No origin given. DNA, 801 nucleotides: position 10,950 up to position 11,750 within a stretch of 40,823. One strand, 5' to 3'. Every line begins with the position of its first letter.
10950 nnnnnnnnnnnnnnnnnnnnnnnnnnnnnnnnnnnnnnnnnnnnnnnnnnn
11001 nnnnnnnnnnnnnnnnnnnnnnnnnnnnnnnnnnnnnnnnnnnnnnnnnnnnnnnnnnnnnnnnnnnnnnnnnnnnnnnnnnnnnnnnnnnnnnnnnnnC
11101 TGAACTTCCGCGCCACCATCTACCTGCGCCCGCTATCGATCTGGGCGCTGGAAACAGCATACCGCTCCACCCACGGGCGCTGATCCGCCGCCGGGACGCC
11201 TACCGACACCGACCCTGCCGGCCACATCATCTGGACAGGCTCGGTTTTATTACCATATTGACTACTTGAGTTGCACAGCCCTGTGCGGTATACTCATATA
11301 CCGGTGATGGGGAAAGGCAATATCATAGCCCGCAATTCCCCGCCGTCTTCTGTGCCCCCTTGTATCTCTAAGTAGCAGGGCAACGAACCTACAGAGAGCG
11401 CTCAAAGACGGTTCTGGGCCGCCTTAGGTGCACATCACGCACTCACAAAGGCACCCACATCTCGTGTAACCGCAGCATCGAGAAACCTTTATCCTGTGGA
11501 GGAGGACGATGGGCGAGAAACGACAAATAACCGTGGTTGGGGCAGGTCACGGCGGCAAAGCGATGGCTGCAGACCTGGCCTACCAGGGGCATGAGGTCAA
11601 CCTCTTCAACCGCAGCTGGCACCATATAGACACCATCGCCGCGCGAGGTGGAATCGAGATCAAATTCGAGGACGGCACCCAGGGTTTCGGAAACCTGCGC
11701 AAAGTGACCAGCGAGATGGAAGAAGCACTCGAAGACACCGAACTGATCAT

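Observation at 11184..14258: Opine-dehydrogenase-like gene coupled to a 540-aa B12-domain protein of unknown function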

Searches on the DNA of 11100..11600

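Call 15: search_rna_families(source=window, start=11100, end=11600, threshold=evalue, max_evalue=10)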
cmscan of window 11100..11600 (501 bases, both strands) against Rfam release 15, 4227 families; matches with E-value up to 10: 0.
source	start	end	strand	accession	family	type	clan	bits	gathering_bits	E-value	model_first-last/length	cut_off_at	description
